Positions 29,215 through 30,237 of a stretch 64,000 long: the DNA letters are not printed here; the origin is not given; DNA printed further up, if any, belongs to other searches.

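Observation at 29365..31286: Minimal nucleotidyltransferase next to a DEDDh 3'-5' exonuclease and a Cys-rich protein under an SPBRE promoter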

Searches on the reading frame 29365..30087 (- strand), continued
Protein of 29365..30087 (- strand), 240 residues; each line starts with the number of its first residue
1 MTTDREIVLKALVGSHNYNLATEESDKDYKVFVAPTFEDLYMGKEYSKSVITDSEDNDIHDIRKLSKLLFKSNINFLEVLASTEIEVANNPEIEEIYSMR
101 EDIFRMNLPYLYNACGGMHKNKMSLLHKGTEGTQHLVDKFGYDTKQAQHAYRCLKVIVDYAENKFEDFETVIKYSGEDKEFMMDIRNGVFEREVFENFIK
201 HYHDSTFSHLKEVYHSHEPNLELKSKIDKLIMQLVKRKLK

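Call 46: fold_search(model_id=the predicted structure, library=pdb)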
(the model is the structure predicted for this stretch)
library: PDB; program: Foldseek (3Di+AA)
matches with E <= 10: 320; with E <= 0.001: 16
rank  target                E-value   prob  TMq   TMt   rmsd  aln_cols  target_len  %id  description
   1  6un8_B                4.6e-05  1.00  0.39  0.38  15.3       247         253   10  Wild type ANT bound to neomycin (released 2020-05-06)
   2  6un8_A                8.5e-05  1.00  0.38  0.37  15.3       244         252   10  Wild type ANT bound to neomycin (released 2020-05-06)
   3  6p01_A                1.3e-04  1.00  0.38  0.37  14.9       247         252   10  Apo structure of the E52D mutant of ANT-4 (released 2020-01-29)
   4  9dbj_D                1.3e-04  1.00  0.36  0.39  11.4       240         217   11  Structure of Hailong HalB R164A mutant with non-hydrolyzable dATP (released 2025-05-07)
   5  6nmk_A                1.5e-04  1.00  0.38  0.37  15.3       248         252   10  Binary complex structure of the T130K mutant of ANT-4'' with Neomycin (released 2020-01-15)
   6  9dbj_E                1.6e-04  1.00  0.39  0.42  12.2       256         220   11  Structure of Hailong HalB R164A mutant with non-hydrolyzable dATP (released 2025-05-07)
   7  9dbj_C                2.0e-04  1.00  0.36  0.40  11.2       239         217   10  Structure of Hailong HalB R164A mutant with non-hydrolyzable dATP (released 2025-05-07)
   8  9dbj_F                2.7e-04  1.00  0.36  0.39   9.5       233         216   12  Structure of Hailong HalB R164A mutant with non-hydrolyzable dATP (released 2025-05-07)
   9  9dbj_A                2.8e-04  1.00  0.39  0.42  11.3       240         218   12  Structure of Hailong HalB R164A mutant with non-hydrolyzable dATP (released 2025-05-07)
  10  9dbh_A                3.4e-04  1.00  0.37  0.40  11.3       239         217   13  Structure of Hailong HalB in complex with oligodeoxyadenylate (released 2025-05-07)
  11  6nmk_B                4.7e-04  1.00  0.39  0.37  15.3       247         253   10  Binary complex structure of the T130K mutant of ANT-4'' with Neomycin (released 2020-01-15)
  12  6p06_A                5.4e-04  1.00  0.39  0.37  14.9       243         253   10  Ternary structure of the E52D mutant of ANT-4 with Neomycin and AMPCPP (released 2020-01-29)
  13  1kny_A                5.7e-04  1.00  0.37  0.36  15.8       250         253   10  KANAMYCIN NUCLEOTIDYLTRANSFERASE (released 1996-08-17)
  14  9dbj_B                6.0e-04  1.00  0.39  0.44  11.8       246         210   13  Structure of Hailong HalB R164A mutant with non-hydrolyzable dATP (released 2025-05-07)
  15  9dbi_A                7.7e-04  1.00  0.39  0.42  11.8       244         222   11  Structure of Hailong HalB D21A/D23A mutant (released 2025-05-07)
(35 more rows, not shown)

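Call 48: find_encoding_contigs(protein=P0002, flank=8000, max_places=3)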
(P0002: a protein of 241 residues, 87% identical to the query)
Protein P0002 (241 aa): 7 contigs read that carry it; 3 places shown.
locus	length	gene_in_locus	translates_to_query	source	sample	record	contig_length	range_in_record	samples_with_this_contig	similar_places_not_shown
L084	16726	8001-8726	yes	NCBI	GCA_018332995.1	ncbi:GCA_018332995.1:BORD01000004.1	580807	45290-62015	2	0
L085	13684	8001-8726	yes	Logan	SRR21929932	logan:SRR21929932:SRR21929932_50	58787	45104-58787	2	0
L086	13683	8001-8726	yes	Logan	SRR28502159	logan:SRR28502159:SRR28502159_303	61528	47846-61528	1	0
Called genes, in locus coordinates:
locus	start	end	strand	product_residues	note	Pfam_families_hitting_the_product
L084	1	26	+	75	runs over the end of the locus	-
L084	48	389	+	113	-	PF01981:PTH2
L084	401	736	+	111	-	PF25311:WDGH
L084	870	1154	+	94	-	-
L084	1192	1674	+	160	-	-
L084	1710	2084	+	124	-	-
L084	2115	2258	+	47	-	-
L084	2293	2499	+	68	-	-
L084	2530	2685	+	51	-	-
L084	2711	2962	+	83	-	-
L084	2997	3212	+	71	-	-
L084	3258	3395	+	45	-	-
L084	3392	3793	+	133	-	PF09643:YopX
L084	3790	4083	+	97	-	-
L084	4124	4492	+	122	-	-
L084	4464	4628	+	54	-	-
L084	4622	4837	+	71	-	-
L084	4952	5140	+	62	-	-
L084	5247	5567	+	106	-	PF25206:DUF7836 (weak)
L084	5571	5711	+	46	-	-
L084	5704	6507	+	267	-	PF01145:Band_7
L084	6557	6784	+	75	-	-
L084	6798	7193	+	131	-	-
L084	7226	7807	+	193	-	PF00929:RNase_T (weak), PF16473:Rv2179c-like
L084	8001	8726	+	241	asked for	PF10127:RlaP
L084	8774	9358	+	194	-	-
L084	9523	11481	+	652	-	PF02518:HATPase_c (faint), PF00204:DNA_gyraseB, PF01751:Toprim, PF00986:DNA_gyraseB_C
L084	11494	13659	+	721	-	PF00521:DNA_topoisoIV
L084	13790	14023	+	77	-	PF00462:Glutaredoxin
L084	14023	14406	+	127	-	PF07972:Flavodoxin_NdrI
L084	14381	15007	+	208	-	PF08343:RNR_N, PF00317:Ribonuc_red_lgN, PF02867:Ribonuc_red_lgC (weak)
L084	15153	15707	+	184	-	PF07463:NUMOD4, PF13392:HNH_3 (weak), PF22083:I-HmuI_NUMOD-like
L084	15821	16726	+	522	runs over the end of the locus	PF02867:Ribonuc_red_lgC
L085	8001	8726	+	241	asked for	PF10127:RlaP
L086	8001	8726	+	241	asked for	PF10127:RlaP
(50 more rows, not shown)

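Call 49: find_encoding_contigs(protein=P0004, flank=8000, max_places=2)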
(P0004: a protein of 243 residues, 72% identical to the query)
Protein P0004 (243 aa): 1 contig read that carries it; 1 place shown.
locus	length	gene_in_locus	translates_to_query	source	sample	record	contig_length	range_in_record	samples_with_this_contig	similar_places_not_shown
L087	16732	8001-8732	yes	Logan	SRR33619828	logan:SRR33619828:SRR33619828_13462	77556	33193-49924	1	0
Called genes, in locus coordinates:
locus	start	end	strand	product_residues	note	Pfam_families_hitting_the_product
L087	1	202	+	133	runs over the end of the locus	-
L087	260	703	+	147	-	-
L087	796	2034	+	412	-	PF03738:GSP_synth, PF02655:ATP-grasp_3 (faint)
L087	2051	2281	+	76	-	-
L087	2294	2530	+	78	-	-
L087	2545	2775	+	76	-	-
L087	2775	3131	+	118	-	PF10686:YAcAr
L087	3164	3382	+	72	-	-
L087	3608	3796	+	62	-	-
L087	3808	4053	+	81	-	-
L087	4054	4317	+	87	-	-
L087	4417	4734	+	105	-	-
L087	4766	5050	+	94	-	-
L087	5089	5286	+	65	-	-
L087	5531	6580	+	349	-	PF00723:Glyco_hydro_15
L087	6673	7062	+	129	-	-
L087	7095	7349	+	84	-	-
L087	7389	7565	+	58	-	-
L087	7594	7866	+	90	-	-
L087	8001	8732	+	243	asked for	PF10127:RlaP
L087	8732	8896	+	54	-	-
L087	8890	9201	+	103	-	-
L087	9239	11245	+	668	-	PF02518:HATPase_c (weak), PF00204:DNA_gyraseB, PF01751:Toprim, PF00986:DNA_gyraseB_C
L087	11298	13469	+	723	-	PF00521:DNA_topoisoIV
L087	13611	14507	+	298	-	PF01145:Band_7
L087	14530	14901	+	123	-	PF07866:DUF1653 (faint)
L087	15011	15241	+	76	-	PF00462:Glutaredoxin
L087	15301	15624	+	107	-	PF07972:Flavodoxin_NdrI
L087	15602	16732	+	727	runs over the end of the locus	PF08343:RNR_N, PF00317:Ribonuc_red_lgN, PF02867:Ribonuc_red_lgC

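Call 56: search_solved_structures(query=A2, max_evalue=10, show_alignments=1)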
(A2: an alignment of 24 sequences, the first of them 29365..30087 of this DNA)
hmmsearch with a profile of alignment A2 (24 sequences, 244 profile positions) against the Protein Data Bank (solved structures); distinct sequences matched with E-value up to 10: 6.
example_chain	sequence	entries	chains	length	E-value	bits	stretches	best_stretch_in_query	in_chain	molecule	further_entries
2c0k_A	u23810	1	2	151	0.12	15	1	162-239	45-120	HEMOGLOBIN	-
1s3l_A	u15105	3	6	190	0.13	14.9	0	33-76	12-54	Hypothetical protein MJ0936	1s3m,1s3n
6jpm_A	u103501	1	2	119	0.2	14.3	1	158-212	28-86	Odorant binding protein 4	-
8jqt_A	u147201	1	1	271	0.31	13.7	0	93-148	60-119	MHC class I antigen alpha chain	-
3fbu_A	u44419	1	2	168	0.33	13.6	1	164-206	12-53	Acetyltransferase, GNAT family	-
8kb1_A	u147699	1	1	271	1.2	11.8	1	93-148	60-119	MHC class I antigen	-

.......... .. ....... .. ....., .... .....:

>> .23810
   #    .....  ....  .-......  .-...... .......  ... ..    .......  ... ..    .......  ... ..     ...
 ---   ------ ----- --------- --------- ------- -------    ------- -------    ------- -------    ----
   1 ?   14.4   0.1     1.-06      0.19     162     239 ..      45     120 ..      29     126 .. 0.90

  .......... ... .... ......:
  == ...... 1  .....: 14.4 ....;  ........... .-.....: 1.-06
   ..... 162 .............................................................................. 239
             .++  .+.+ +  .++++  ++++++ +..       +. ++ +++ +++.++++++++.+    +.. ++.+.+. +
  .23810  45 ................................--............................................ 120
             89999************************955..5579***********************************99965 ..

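Call 60: search_protein_families(library=pfam, proteins=[L079:7905-9146:+, L022:3478-4899:+, L004:14930-16447:+, L029:4462-5262:+, L078:12351-13325:+, L015:3486-4304:+, L062:8256-9257:+, L039:15682-16731:+, L072:8471-10675:+, L073:7634-8740:+], max_evalue=0.001)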
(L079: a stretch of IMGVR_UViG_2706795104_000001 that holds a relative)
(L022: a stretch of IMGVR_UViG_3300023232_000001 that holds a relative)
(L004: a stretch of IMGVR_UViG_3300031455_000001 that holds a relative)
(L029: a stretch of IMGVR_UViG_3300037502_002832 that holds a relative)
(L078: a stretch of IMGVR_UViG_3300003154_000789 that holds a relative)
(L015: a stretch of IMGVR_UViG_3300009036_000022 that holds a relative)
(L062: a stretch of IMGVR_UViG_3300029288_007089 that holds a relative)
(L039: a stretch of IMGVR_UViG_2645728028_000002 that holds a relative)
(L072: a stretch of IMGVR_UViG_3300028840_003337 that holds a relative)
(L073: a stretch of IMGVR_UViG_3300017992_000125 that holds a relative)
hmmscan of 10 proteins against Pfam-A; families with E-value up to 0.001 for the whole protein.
L079:7905-9146:+ (413 aa): 1 family
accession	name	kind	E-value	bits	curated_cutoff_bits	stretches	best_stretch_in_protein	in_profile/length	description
PF00268.27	Ribonuc_red_sm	-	2.1e-50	172.2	33.6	1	70-363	2-279/281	Ribonucleotide reductase, small chain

L022:3478-4899:+ (473 aa): 1 family
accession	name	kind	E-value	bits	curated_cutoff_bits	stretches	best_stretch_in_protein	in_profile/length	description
PF00145.23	DNA_methylase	-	1.8e-67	228.5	22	1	15-473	1-323/324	C-5 cytosine-specific DNA methylase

L004:14930-16447:+ (505 aa): 1 family
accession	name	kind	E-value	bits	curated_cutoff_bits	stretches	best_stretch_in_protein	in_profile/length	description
PF14284.11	PcfJ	-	2.2e-27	96.1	25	1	334-475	2-142/147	PcfJ-like protein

L029:4462-5262:+ (266 aa): 1 family
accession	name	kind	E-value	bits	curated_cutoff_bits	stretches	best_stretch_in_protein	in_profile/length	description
PF01555.25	N6_N4_Mtase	-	3e-28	99.7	26.7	1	30-253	1-221/221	DNA methylase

L078:12351-13325:+ (324 aa): 2 families
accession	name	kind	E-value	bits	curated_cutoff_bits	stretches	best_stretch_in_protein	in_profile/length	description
PF00383.29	dCMP_cyt_deam_1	-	3.3e-19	69.1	25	1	154-296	2-101/102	Cytidine and deoxycytidylate deaminase zinc-binding region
PF14437.12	MafB19-deam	-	4.1e-13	49.9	27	1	154-295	2-99/142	MafB19-like deaminase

L015:3486-4304:+ (272 aa): 1 family
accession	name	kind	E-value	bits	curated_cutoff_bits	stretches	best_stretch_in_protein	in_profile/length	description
PF08719.17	NADAR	-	3.3e-39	135.2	35.1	1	34-182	2-162/163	NADAR domain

L062:8256-9257:+ (333 aa): 2 families
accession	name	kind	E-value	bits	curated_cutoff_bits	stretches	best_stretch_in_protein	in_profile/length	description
PF00589.27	Phage_integrase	-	5.5e-21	75.5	27.1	1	162-317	23-170/172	Phage integrase family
PF02899.23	Phage_int_SAM_1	-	8.3e-06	26.4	22.3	1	9-94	6-83/83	Phage integrase, N-terminal SAM-like domain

L039:15682-16731:+ (349 aa): 2 families
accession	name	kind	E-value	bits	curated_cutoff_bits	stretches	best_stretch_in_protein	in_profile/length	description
PF00589.27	Phage_integrase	-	2.8e-10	40.7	27.1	1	157-294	21-168/172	Phage integrase family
PF02899.23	Phage_int_SAM_1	-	3.2e-06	27.8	22.3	1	20-108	6-82/83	Phage integrase, N-terminal SAM-like domain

L072:8471-10675:+ (734 aa): 2 families
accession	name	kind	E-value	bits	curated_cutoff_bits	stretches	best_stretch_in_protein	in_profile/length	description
PF04860.17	Phage_portal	-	1.7e-57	195.5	39.1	1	64-391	3-320/321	Phage portal protein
PF04233.19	Phage_Mu_F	-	3e-19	70.2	29.6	1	617-723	3-111/112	Phage Mu protein F like protein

L073:7634-8740:+ (368 aa): 3 families
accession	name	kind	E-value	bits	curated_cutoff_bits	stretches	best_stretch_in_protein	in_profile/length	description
PF13439.12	Glyco_transf_4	-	6.6e-06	26.7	28.5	1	90-146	102-169/170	Glycosyltransferase Family 4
PF13524.12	Glyco_trans_1_2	-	1.7e-05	25.2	25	1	202-329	4-129/144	Glycosyl transferase-like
PF13579.12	Glyco_trans_4_4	-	0.00049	20.9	29.7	0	84-142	97-158/158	Glycosyl transferase 4-like domain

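Call 62: search_protein_families(library=padloc, proteins=[window:29365-30087:-], max_evalue=0.01)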
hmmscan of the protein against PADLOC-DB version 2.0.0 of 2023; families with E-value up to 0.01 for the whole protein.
window:29365-30087:- (240 aa): 0 families

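Call 74: fold_search(model_id=the predicted structure, library=viral)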
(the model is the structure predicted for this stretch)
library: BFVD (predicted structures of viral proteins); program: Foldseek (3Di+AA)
matches with E <= 10: 336; with E <= 0.001: 36
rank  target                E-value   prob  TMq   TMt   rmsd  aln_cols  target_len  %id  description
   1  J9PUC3                2.1e-19  1.00  0.94  0.79   1.6       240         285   29  Nucleotidyltransferase [Bacillus phage BCD7]
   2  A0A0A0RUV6            7.8e-17  1.00  0.87  0.87   2.3       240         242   33  Nucleotidyltransferase [Bacillus phage Mater]
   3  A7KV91                1.3e-16  1.00  0.87  0.81   2.9       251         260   25  (no name in the UniProt tables at hand)
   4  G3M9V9                3.3e-10  1.00  0.67  0.33   8.3       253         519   18  Gp218 [Bacillus phage G]
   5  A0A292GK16            5.4e-10  1.00  0.74  0.63   3.5       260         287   19  (no name in the UniProt tables at hand)
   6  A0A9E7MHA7            3.4e-09  1.00  0.64  0.56   7.4       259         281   16  Uncharacterized protein [Enterococcus phage Sw5]
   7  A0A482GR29            1.1e-08  1.00  0.68  0.70   4.2       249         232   16  (no name in the UniProt tables at hand)
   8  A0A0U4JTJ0            4.0e-08  1.00  0.71  0.55   8.4       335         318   17  (no name in the UniProt tables at hand)
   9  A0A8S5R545            5.4e-08  1.00  0.66  0.59   5.3       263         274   16  Putative nucleotidyltransferase [Ackermannviridae sp. ctaCq7]
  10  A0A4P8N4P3            1.2e-07  1.00  0.66  0.50  11.5       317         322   13  Nucleotidyltransferase [Rheinheimera phage vB_RspM_Barba19A]
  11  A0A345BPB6            2.3e-07  1.00  0.64  0.69   5.0       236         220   17  (no name in the UniProt tables at hand)
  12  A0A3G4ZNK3            3.0e-07  1.00  0.61  0.64   4.9       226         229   15  Polymerase nucleotidyl transferase domain-containing protein [Terrestrivirus sp.]
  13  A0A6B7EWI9            8.1e-07  1.00  0.63  0.46   8.8       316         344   12  (no name in the UniProt tables at hand)
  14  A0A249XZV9            8.1e-07  1.00  0.45  0.45  14.9       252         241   19  (no name in the UniProt tables at hand)
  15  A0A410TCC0            1.1e-06  1.00  0.68  0.70   4.5       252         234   14  (no name in the UniProt tables at hand)
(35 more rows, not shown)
